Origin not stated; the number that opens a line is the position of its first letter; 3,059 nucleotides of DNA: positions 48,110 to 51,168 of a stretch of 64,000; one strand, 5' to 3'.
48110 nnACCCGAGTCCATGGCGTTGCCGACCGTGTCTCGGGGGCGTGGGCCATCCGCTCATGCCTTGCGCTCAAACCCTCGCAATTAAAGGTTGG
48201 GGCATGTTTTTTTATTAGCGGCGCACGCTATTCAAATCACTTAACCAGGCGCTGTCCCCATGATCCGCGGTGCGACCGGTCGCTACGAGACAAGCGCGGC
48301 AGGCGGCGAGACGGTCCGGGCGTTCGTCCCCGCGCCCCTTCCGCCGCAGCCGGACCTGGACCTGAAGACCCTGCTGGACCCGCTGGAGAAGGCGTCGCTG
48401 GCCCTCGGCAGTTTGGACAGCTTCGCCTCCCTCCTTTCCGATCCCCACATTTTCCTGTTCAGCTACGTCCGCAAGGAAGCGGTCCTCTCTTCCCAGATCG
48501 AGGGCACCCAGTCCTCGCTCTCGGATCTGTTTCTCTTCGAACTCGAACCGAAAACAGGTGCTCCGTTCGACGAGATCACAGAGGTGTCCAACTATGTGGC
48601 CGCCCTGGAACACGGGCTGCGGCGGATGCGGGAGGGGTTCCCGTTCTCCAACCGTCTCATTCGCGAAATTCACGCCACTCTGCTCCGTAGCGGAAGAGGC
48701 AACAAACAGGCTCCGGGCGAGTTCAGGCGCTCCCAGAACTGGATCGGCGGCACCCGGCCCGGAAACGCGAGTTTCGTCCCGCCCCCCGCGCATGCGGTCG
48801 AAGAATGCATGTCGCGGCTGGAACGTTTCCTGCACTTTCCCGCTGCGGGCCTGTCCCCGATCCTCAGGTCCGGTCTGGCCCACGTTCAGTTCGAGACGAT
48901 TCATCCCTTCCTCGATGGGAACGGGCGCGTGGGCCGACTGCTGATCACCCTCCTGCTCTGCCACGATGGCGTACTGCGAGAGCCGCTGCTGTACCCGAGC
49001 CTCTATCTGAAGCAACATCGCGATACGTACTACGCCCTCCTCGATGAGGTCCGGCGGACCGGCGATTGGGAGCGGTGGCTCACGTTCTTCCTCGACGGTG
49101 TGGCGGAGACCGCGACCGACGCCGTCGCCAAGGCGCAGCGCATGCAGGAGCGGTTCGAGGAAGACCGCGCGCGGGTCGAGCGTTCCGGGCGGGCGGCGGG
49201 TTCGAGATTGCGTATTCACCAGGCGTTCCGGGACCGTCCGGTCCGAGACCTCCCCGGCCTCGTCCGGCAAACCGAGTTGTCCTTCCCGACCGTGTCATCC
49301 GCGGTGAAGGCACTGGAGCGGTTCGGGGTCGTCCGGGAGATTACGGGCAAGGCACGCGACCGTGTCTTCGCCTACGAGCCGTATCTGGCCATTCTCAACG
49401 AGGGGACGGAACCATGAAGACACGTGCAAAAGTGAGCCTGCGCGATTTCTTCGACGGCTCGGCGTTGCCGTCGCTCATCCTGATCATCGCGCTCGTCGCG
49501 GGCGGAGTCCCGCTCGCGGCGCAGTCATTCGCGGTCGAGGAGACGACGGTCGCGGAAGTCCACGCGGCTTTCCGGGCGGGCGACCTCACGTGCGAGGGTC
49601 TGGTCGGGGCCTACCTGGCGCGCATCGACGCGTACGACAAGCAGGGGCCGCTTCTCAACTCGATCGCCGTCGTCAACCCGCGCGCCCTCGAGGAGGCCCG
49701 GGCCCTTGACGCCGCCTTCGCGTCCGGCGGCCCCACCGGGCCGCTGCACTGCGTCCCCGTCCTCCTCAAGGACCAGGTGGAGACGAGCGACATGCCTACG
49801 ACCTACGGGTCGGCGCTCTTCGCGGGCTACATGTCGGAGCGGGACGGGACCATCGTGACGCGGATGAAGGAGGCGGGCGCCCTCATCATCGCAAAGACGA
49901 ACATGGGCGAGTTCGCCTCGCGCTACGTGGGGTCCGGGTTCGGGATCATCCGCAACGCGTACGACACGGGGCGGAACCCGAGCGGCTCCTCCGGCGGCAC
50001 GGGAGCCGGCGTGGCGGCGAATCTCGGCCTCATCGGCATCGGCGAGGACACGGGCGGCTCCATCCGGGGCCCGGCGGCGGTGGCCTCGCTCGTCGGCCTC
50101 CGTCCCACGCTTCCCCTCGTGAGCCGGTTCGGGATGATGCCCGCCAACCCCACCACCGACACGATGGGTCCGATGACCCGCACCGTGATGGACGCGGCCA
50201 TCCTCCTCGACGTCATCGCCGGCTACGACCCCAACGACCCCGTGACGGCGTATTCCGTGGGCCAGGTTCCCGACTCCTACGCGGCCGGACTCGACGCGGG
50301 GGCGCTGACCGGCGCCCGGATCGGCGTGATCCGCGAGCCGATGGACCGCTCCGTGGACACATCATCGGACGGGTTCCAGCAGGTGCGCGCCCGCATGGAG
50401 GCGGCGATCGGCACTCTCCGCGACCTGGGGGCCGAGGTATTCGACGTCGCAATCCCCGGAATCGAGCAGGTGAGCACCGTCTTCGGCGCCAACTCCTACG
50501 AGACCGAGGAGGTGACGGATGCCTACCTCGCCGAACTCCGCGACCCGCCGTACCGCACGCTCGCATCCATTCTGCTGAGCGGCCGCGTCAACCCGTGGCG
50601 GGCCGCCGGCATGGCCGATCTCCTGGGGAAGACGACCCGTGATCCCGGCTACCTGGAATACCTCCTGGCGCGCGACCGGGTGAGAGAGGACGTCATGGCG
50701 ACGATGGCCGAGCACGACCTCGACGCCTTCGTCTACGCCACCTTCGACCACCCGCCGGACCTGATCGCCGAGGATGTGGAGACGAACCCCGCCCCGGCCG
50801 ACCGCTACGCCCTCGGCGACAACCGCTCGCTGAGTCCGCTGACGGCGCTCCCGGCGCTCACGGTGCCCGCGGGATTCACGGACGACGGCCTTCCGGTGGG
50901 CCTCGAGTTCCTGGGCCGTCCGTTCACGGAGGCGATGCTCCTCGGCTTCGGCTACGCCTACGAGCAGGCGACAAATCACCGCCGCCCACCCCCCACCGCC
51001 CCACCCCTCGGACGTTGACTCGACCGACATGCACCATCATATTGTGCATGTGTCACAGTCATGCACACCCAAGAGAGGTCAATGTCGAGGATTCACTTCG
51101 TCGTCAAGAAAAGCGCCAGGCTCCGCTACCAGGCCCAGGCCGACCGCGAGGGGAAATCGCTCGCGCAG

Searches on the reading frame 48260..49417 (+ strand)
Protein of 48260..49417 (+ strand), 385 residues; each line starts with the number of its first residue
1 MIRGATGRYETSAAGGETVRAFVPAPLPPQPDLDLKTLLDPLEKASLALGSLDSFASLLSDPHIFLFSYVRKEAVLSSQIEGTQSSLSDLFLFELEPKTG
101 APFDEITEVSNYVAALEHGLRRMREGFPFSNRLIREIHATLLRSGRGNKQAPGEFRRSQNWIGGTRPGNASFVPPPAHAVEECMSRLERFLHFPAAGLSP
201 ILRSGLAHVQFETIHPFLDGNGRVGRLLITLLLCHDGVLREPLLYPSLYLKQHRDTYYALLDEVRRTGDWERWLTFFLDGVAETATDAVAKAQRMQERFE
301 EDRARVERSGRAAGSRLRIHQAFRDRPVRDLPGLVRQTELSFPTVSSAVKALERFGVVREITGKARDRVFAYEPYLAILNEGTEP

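Call 31: search_protein_families(library=pfam, proteins=[window:48260-49417:+], max_evalue=0.00001)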
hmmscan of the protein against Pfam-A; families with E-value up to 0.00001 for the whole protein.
window:48260-49417:+ (385 aa): 2 families
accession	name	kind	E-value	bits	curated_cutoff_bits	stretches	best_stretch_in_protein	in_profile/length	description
PF13784.11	Fic_N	-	2.1e-25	89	26.7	1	40-120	2-81/82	Fic/DOC family N-terminal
PF02661.23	Fic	-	8.9e-19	68.6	24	1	129-233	2-93/93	Fic/DOC family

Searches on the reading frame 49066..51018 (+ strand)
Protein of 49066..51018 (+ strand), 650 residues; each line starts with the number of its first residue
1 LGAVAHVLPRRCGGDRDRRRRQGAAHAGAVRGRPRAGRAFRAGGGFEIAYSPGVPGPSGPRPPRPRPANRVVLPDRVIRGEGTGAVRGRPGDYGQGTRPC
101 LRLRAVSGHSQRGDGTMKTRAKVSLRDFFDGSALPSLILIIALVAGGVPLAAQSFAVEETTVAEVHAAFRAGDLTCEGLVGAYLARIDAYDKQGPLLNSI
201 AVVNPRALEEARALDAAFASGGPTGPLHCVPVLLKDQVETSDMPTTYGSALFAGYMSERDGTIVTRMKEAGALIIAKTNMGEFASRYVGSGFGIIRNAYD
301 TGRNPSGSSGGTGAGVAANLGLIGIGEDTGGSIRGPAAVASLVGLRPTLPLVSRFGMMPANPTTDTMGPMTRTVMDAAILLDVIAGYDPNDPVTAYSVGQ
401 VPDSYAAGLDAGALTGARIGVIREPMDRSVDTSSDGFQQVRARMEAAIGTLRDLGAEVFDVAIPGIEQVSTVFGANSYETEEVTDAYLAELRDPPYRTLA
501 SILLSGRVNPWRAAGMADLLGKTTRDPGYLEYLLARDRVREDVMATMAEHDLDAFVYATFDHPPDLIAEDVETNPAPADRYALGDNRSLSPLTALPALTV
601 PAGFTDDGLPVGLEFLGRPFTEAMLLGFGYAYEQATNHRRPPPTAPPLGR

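Call 31: search_protein_families(library=pfam, proteins=[window:49066-51018:+], max_evalue=0.00001)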
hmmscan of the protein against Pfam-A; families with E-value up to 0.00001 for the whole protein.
window:49066-51018:+ (650 aa): 1 family
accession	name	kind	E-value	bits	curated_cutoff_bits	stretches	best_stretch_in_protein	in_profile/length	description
PF01425.27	Amidase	-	6.8e-92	309.3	27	1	179-626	2-445/445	Amidase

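Call 67: search_protein_families(library=ncbifam, proteins=[window:49066-51018:+], max_evalue=1e-10)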
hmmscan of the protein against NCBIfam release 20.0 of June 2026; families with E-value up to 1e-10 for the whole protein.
window:49066-51018:+ (650 aa): 26 families (the best 25 are shown)
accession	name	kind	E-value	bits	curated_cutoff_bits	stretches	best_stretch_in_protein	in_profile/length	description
NF006006.0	PRK08137.1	equivalog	6.7e-103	345.3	534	1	152-643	26-518/529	amidase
NF005300.0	PRK06828.1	subfamily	7.2e-95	318.2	494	2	156-559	9-429/491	amidase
NF005688.0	PRK07488.1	equivalog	6.9e-78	262.6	532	1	155-640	6-470/474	indoleacetamide hydrolase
NF005219.0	PRK06707.1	equivalog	6.3e-70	236.1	498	1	156-503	67-413/536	amidase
TIGR00132.1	gatA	equivalog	1.2e-66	225.4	481.1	1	173-472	9-295/466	Asp-tRNA(Asn)/Glu-tRNA(Gln) amidotransferase subunit GatA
NF005686.0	PRK07486.1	subfamily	3.2e-61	207.5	465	1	158-460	12-307/486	amidase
NF004815.0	PRK06169.1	equivalog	8.2e-60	202.7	506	1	156-473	6-312/471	amidase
NF005565.0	PRK07235.1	subfamily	1.5e-56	192.1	545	1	220-467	81-322/506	amidase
NF009119.0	PRK12470.1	equivalog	6.9e-54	183.6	498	1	161-460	10-292/462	amidase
NF004816.0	PRK06170.1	equivalog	8.1e-53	179.8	503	1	160-459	12-305/493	amidase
NF006043.0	PRK08186.1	subfamily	5.7e-52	176.9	487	1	159-639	6-451/600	allophanate hydrolase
NF005450.0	PRK07042.1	equivalog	1.5e-51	175.3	458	1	159-462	6-295/464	amidase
NF005687.0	PRK07487.1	subfamily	2.7e-51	174.8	428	1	163-636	11-456/468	amidase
NF005127.0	PRK06565.1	equivalog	7.4e-51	173.3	575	1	154-427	3-294/570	amidase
NF004717.0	PRK06061.1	equivalog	1.4e-50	172.4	498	1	158-461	15-308/483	amidase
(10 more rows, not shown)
